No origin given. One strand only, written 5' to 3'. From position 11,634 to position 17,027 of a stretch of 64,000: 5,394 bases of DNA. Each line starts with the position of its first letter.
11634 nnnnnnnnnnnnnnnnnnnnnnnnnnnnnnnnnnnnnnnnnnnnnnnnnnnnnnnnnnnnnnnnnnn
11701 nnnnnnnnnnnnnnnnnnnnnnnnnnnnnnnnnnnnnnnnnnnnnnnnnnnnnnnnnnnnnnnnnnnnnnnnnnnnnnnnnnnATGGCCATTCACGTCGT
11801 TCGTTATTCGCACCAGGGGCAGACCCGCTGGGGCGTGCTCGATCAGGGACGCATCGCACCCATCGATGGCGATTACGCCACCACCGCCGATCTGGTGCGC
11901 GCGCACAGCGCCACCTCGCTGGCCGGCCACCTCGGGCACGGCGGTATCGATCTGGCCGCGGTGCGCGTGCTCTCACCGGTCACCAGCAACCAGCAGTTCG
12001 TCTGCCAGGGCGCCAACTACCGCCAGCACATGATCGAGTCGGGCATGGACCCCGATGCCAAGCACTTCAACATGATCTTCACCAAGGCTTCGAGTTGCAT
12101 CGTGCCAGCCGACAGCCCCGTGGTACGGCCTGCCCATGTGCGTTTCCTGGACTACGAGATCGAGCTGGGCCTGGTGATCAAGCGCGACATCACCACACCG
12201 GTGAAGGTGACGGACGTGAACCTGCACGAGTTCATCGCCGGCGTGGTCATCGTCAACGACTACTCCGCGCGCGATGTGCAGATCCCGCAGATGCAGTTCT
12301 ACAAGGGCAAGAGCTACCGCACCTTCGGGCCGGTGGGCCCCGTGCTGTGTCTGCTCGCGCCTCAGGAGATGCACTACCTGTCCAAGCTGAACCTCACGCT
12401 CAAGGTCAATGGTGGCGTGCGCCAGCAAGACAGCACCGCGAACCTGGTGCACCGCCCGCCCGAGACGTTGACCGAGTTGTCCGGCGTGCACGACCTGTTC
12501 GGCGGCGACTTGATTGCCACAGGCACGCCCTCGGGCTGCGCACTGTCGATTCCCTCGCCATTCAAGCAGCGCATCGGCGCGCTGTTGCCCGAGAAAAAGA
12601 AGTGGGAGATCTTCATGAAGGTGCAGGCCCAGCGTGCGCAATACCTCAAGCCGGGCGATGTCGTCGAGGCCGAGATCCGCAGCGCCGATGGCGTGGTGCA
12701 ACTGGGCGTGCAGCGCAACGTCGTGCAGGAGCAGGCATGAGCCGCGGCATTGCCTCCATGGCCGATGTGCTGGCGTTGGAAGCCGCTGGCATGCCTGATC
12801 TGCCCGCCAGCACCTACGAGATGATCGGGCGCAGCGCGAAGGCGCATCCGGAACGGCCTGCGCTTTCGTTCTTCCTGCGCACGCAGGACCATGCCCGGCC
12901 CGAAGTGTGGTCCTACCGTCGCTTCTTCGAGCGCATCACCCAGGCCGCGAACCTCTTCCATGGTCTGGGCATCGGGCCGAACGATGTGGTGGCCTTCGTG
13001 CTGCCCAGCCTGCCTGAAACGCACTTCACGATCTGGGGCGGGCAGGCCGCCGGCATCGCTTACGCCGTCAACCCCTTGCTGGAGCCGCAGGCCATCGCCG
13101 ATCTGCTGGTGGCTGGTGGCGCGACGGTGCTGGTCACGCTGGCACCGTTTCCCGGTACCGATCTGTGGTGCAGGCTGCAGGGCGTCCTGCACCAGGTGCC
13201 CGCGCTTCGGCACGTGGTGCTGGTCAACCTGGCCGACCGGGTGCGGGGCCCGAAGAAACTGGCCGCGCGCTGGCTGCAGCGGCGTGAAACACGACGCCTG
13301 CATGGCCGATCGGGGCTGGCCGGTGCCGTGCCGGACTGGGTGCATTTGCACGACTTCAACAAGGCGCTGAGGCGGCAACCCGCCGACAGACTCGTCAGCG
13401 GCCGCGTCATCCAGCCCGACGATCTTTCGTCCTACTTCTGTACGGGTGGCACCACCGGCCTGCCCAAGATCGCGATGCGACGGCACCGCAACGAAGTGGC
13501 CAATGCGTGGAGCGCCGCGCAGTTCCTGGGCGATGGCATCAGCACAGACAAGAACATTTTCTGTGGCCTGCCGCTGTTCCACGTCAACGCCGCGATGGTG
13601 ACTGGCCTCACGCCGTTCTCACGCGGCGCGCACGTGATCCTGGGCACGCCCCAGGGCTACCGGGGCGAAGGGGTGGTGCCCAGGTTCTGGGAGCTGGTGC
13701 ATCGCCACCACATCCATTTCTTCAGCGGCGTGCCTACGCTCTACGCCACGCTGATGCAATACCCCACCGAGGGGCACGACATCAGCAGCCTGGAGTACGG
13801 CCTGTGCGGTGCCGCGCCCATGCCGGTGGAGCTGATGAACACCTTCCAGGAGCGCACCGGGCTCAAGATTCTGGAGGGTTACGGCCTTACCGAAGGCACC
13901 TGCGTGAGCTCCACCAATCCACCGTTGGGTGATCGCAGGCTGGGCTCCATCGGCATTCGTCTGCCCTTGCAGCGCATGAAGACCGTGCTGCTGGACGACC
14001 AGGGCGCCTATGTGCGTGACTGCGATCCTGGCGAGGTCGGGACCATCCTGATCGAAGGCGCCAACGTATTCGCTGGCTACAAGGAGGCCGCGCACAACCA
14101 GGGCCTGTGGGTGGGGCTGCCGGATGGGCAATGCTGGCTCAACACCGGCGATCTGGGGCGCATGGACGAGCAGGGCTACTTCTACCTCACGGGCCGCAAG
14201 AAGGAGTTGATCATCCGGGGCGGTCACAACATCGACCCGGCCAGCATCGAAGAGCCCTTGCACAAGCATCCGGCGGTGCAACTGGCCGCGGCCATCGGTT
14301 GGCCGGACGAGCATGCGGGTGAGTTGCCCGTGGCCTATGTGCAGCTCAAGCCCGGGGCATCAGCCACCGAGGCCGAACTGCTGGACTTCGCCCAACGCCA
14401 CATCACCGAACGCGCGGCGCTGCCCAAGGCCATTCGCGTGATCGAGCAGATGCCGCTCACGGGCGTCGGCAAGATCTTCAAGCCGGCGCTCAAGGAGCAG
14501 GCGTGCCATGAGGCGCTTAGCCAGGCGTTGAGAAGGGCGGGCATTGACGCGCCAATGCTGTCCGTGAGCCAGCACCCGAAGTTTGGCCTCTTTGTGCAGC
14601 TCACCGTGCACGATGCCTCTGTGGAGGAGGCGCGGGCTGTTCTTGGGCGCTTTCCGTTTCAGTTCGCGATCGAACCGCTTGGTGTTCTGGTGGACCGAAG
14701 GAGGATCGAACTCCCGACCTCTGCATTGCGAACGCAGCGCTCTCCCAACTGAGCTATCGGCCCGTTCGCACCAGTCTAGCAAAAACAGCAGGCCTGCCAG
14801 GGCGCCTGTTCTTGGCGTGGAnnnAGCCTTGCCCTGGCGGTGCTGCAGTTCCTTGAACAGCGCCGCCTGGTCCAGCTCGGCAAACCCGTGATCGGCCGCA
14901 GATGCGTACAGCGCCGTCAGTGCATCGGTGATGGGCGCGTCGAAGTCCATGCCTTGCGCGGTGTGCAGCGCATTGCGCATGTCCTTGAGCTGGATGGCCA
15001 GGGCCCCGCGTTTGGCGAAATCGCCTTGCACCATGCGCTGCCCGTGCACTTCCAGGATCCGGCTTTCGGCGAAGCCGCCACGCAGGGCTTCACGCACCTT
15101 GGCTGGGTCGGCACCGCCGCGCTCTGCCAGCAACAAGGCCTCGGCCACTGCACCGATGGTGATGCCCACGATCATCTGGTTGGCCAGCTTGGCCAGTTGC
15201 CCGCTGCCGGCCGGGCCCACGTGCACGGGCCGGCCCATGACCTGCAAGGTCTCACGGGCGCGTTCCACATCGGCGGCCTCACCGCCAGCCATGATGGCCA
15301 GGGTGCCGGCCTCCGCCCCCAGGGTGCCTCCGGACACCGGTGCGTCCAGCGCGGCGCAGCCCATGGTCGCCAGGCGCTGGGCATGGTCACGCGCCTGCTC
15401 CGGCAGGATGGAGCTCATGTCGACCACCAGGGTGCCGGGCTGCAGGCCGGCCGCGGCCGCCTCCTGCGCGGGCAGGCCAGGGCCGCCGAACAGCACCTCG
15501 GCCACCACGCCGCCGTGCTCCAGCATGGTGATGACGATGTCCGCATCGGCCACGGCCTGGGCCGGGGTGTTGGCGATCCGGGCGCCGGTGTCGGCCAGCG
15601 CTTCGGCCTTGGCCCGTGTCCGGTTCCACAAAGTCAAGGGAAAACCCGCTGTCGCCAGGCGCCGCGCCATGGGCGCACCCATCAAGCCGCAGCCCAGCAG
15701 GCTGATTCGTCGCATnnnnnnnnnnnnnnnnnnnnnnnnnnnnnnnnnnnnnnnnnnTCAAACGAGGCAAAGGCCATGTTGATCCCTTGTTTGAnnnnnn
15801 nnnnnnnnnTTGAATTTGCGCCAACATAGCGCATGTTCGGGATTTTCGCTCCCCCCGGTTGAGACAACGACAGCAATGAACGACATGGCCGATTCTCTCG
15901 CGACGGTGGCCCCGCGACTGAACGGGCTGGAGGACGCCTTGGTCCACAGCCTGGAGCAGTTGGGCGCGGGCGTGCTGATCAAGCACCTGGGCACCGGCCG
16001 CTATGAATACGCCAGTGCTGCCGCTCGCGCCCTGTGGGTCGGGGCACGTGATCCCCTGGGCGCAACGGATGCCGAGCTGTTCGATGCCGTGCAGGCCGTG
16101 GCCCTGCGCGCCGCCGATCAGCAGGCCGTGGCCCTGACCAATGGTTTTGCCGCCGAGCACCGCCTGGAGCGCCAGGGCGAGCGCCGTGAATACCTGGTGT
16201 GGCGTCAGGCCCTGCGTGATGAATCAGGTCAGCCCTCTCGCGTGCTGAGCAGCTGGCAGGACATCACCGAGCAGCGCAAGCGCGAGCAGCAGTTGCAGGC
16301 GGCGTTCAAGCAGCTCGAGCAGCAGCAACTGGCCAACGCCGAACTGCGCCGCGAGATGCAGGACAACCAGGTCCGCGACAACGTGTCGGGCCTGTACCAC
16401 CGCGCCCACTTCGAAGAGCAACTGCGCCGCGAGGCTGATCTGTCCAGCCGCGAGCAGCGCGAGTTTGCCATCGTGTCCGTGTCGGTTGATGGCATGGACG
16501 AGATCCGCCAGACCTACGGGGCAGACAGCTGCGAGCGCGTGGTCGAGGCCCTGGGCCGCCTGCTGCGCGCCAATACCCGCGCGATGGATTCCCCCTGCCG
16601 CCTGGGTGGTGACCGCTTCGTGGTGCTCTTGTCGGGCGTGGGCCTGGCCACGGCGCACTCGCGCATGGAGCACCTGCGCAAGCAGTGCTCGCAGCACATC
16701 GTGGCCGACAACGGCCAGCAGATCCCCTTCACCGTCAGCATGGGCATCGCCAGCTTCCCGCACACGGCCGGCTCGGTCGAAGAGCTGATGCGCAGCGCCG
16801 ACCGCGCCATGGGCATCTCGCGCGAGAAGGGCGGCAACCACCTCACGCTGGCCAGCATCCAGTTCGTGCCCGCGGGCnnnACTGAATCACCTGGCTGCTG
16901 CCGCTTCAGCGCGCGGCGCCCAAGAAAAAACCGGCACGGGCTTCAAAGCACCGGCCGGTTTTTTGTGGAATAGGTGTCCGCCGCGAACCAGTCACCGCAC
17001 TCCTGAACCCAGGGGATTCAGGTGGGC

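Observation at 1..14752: tRNA-anchored aromatic catabolic cluster with duplicated hydroxylase/dioxygenase/amidohydrolase modules and no classical meta-cleavage hydrolase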

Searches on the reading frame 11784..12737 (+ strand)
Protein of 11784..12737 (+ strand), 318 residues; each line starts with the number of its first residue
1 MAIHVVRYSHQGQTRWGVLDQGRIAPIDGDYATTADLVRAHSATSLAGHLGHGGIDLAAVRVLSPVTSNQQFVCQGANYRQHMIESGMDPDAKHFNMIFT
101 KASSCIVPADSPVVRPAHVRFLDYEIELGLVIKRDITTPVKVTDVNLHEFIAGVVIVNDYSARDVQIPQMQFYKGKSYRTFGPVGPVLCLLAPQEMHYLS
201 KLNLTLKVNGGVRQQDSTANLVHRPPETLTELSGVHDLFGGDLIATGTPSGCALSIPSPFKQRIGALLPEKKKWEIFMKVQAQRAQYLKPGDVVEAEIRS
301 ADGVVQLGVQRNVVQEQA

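Call 12: search_protein_families(library=pfam, proteins=[window:11784-12737:+])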
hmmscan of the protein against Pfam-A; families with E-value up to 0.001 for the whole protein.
window:11784-12737:+ (318 aa): 2 families
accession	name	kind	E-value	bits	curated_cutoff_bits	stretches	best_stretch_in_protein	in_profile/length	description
PF01557.24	FAA_hydrolase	-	9.5e-46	156.6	23.9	1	72-314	2-213/214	Fumarylacetoacetate (FAA) hydrolase C-terminal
PF10370.14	Rv2993c-like_N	-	1.1e-06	29.9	21.3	1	4-34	2-36/50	Rv2993c-like, N-terminal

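Call 25: search_protein_families(library=ncbifam, proteins=[window:11784-12737:+], max_evalue=1e-10)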
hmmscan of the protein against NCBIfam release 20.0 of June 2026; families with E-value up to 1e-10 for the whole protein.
window:11784-12737:+ (318 aa): 6 families
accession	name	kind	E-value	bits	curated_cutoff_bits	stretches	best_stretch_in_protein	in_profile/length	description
NF053535.1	DhyDRhmHlse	equivalog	2.1e-33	115.9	500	1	4-253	2-248/284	2,4-didehydro-3-deoxy-L-rhamnonate hydrolase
TIGR02303.1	HpaG-C-term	equivalog_domain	2.9e-27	95.7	276.4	1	59-253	33-220/245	4-hydroxyphenylacetate degradation bifunctional isomerase/decarboxylase, C-terminal subunit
NF011750.0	PRK15203.1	equivalog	2.3e-20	72.8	811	1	70-257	223-404/429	4-hydroxyphenylacetate degradation bifunctional isomerase/decarboxylase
NF009399.0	PRK12764.1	equivalog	9.8e-18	64.4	444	1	69-257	21-201/501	fumarylacetoacetate hydrolase family protein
NF007967.0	PRK10691.1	equivalog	1.3e-17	63.9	201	1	71-252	18-196/219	fumarylacetoacetate hydrolase family protein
TIGR02305.1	HpaG-N-term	equivalog_domain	3.1e-15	56.2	228.65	1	97-250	34-180/205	4-hydroxyphenylacetate degradation bifunctional isomerase/decarboxylase, N-terminal subunit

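Call 40: search_solved_structures(query=window:11784-12737:+, max_evalue=1e-15)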
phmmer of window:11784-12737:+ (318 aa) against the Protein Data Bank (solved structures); distinct sequences matched with E-value up to 1e-15: 15.
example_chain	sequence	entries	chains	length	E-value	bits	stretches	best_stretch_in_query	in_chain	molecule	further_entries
8sky_A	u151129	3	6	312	1.2e-29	107.2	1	49-260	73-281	Fumarylacetoacetate hydrolase family protein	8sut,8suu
6iym_A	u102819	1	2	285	1.3e-26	97.3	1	59-261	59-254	5-oxopent-3-ene-1,2,5-tricarboxylate decarboxylase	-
1gtt_A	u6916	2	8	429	6.3e-25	91.7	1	74-257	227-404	4-HYDROXYPHENYLACETATE DEGRADATION BIFUNCTIONAL ISOMERASE/DECARBOXYLASE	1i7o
3qdf_A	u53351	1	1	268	1.3e-22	84.1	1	55-252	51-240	2-hydroxyhepta-2,4-diene-1,7-dioate isomerase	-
8gsr_A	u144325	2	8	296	2.6e-21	79.8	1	7-252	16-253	L-2,4-diketo-3-deoxyrhamnonate hydrolase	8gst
4pfz_A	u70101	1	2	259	7.3e-21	78.4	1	56-252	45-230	5-carboxymethyl-2-hydroxymuconate delta-isomerase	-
3rr6_A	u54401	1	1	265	7.8e-21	78.3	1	56-253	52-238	Putative uncharacterized protein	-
1saw_A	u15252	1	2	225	7.2e-20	75.1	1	58-252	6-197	hypothetical protein FLJ36880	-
3r6o_A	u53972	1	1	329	8.2e-20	74.9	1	55-265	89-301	2-hydroxyhepta-2,4-diene-1, 7-dioateisomerase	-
6fog_A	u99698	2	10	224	9.1e-20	74.8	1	69-252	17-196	Acylpyruvase FAHD1, mitochondrial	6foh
6v77_A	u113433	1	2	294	1.1e-19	74.4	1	63-255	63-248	Putative HpcE protein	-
6sbi_A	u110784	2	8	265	1.8e-19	73.8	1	69-252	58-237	Acylpyruvase FAHD1, mitochondrial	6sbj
4maq_A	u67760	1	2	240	8.6e-19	71.6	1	71-255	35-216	Putative fumarylpyruvate hydrolase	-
6j57_A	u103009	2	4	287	5.3e-17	65.7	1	31-253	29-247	Predicted 2-keto-4-pentenoate hydratase/2-oxohepta-3-ene-1,7-dioic acid hydratase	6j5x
4dbf_A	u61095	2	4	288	3.4e-16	63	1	57-256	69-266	2-HYDROXYHEPTA-2,4-DIENE-1,7-DIOATE ISOMERASE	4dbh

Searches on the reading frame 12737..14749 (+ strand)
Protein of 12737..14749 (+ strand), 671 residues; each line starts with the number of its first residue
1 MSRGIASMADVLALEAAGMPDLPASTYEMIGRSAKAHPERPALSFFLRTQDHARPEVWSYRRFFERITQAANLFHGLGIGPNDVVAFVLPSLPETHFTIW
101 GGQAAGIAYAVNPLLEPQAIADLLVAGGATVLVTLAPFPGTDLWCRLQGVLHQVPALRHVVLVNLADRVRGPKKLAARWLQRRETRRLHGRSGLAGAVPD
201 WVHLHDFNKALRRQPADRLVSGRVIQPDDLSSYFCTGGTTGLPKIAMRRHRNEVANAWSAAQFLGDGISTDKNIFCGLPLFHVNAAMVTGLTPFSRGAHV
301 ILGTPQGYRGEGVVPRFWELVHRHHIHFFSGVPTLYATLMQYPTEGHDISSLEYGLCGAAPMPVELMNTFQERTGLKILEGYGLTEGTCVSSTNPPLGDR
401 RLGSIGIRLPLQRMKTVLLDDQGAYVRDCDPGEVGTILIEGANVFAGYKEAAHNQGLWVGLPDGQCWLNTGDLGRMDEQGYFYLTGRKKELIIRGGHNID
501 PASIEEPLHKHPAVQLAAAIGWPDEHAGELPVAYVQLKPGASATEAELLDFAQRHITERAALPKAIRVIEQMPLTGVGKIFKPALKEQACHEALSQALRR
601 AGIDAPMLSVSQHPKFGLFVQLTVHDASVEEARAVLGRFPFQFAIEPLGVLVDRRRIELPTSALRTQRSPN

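Call 12: search_protein_families(library=pfam, proteins=[window:12737-14749:+])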
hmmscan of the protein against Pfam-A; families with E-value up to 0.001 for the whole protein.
window:12737-14749:+ (671 aa): 2 families
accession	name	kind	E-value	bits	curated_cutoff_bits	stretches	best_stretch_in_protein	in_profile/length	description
PF00501.34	AMP-binding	-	2.7e-64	217.8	29.9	1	32-448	3-383/384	AMP-binding enzyme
PF13193.12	AMP-binding_C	-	1.7e-15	58.1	24.5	1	504-579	2-76/76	AMP-binding enzyme C-terminal domain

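Call 25: search_protein_families(library=ncbifam, proteins=[window:12737-14749:+], max_evalue=1e-10)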
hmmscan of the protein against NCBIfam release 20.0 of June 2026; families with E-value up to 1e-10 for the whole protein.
window:12737-14749:+ (671 aa): 86 families (the best 25 are shown)
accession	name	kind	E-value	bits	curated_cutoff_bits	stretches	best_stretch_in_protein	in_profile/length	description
NF005714.0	PRK07529.1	subfamily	2.7e-272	904.8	632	1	4-646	8-634/640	acyl-CoA synthetase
NF004837.0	PRK06187.1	subfamily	3.8e-88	296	476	1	21-592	5-525/531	long-chain-fatty-acid--CoA ligase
NF004114.0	PRK05605.1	equivalog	1.8e-78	264.3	766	1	25-589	35-569/575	long-chain-fatty-acid--CoA ligase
NF005220.0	PRK06710.1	equivalog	6.3e-70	235.9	1116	1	33-588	33-552/563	long-chain-fatty-acid--CoA ligase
NF009233.0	PRK12583.1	subfamily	7e-66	222.8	832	1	30-592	24-553/558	fatty acid CoA ligase family protein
NF006181.0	PRK08314.1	subfamily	1.7e-65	221.4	705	1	25-592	25-557/563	long-chain-fatty-acid--CoA ligase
TIGR03205.1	pimA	equivalog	6e-63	213.1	705.6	1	222-582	186-537/541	dicarboxylate--CoA ligase PimA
NF005463.0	PRK07059.1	subfamily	7.5e-63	212.8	869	1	57-587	48-554/557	long-chain-fatty-acid--CoA ligase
NF006523.0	PRK08974.1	equivalog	1.6e-62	211.4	884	1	27-591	26-555/561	long-chain-fatty-acid--CoA ligase FadD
NF005801.1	PRK07656.1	equivalog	2.2e-60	204.7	657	1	58-586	27-500/500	FadD3 family acyl-CoA ligase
NF005702.0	PRK07514.1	subfamily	3.8e-59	200.4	558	1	225-589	154-500/506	malonyl-CoA synthase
TIGR03208.1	cyc_hxne_CoA_lg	equivalog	3.2e-58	197.8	792.3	1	215-587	182-538/538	cyclohexanecarboxylate-CoA ligase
NF004229.0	PRK05677.1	subfamily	3.6e-58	197.4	879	1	28-591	28-557/563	long-chain-fatty-acid--CoA ligase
NF006442.0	PRK08751.1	equivalog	1.8e-55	188.4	1023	1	69-588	62-557/560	long-chain fatty acid--CoA ligase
NF006020.0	PRK08162.1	subfamily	1.9e-52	178.3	677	1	236-592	191-541/545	acyl-CoA synthetase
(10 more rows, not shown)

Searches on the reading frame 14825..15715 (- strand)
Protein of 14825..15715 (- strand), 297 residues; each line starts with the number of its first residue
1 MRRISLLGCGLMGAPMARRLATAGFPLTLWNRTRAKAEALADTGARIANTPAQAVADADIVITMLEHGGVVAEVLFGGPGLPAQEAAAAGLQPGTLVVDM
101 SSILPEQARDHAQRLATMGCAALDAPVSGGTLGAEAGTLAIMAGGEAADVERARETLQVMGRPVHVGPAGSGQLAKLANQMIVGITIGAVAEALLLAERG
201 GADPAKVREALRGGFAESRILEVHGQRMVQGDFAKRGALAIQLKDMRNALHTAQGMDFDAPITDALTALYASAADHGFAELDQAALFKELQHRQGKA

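Call 12: search_protein_families(library=pfam, proteins=[window:14825-15715:-])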
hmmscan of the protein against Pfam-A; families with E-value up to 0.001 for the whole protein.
window:14825-15715:- (297 aa): 7 families
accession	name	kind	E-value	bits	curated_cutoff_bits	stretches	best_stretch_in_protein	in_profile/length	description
PF03446.21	NAD_binding_2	-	4.1e-46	157.4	21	1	3-165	1-157/161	NAD binding domain of 6-phosphogluconate dehydrogenase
PF14833.11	NAD_binding_11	-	3.1e-30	105.4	30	1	170-288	1-120/122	NAD-binding of NADP-dependent 3-hydroxyisobutyrate dehydrogenase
PF03435.24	Sacchrp_dh_NADP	-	9.5e-07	29.6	25.1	1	5-119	2-125/129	Saccharopine dehydrogenase NADP binding domain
PF03807.23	F420_oxidored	-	3.7e-06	27.9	21.6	1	3-63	1-65/94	NADP oxidoreductase coenzyme F420-dependent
PF01488.26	Shikimate_DH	-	7.4e-05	23.3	24.3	1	2-64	13-82/138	Shikimate / quinate 5-dehydrogenase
PF02826.25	2-Hacid_dh_C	-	7.9e-05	22.5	25.1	1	3-65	38-99/178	D-isomer specific 2-hydroxyacid dehydrogenase, NAD binding domain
PF02558.23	ApbA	-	0.00011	22.3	22.2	1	4-56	1-52/150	Ketopantoate reductase PanE/ApbA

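Call 25: search_protein_families(library=ncbifam, proteins=[window:14825-15715:-], max_evalue=1e-10)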
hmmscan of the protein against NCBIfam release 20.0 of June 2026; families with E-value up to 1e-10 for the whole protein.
window:14825-15715:- (297 aa): 9 families
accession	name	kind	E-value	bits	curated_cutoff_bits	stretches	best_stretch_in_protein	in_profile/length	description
TIGR01505.1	tartro_sem_red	equivalog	2.4e-73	246.9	340.75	1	4-291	2-284/291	2-hydroxy-3-oxopropionate reductase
NF008592.0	PRK11559.1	equivalog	5.4e-68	229.4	397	1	2-288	3-284/296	2-hydroxy-3-oxopropionate reductase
NF011633.0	PRK15059.1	equivalog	1.8e-63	214.4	451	1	4-290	3-283/292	2-hydroxy-3-oxopropionate reductase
TIGR01692.1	HIBADH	equivalog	2.6e-50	171.4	291.6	1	7-288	2-285/288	3-hydroxyisobutyrate dehydrogenase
NF043037.1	ThreonDh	equivalog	1.3e-47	162.7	350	1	3-289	4-286/297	L-threonate dehydrogenase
NF012005.0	PRK15461.1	equivalog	2.4e-41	141.8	348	1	1-295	1-291/298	sulfolactaldehyde 3-reductase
NF007161.0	PRK09599.1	subfamily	8.6e-18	64.6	271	1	3-281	2-284/302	NADP-dependent phosphogluconate dehydrogenase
TIGR00872.1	gnd_rel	equivalog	8.8e-14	51.4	297.2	1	3-226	2-224/299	phosphogluconate dehydrogenase (NAD(+)-dependent, decarboxylating)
NF006765.0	PRK09287.1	equivalog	1.7e-12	47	413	1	3-192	5-199/476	NADP-dependent phosphogluconate dehydrogenase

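Call 29: find_related_loci(query=window:14825-15715:-, collection=metagenome_contigs, flank=10000)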
Query window:14825-15715:- (297 aa) in metagenome_contigs; peptide patterns used: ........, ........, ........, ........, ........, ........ (x = any residue, [..] = any of these).
600 stretches matched a pattern (row limit reached: there are more); 413 encode a relative of the query (tblastn E <= 1e-3); the best 80 are kept; 80 distinct loci.
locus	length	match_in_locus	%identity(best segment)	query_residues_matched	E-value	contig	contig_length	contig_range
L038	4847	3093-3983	85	1-297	7e-159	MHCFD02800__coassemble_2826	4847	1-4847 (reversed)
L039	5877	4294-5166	81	1-295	4e-153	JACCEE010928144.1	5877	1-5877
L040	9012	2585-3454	80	1-294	3e-151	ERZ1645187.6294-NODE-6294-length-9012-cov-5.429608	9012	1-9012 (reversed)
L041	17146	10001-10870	77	1-294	6e-143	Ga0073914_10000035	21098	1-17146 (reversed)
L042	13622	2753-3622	77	1-294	6e-143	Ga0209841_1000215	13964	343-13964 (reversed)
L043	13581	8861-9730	77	1-294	2e-142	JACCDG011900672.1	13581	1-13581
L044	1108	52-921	74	1-294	1e-150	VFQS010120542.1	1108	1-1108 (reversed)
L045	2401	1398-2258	75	3-294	3e-138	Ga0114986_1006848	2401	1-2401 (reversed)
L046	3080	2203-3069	73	4-294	2e-129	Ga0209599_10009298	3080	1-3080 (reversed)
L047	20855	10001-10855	69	4-295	6e-123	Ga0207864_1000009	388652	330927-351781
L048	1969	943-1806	67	3-294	1e-130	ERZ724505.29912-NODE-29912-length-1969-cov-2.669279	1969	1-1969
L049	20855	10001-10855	68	4-295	3e-122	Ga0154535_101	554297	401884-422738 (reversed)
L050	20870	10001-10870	74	4-294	5e-126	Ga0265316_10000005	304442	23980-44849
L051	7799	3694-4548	68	4-295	3e-120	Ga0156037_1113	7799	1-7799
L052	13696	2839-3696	66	3-295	1e-119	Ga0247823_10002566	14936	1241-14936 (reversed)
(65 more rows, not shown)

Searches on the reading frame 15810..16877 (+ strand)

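Call 12: search_protein_families(library=pfam, proteins=[window:15810-16877:+])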
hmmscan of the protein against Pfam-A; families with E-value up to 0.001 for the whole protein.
window:15810-16877:+ (356 aa): 2 families
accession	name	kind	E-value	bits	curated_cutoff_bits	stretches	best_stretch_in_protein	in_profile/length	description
PF00990.26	GGDEF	-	6.8e-27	94.6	23.8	1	189-343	3-160/161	Diguanylate cyclase, GGDEF domain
PF08448.16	PAS_4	-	9.5e-09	35.9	23.1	1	49-156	2-109/110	PAS fold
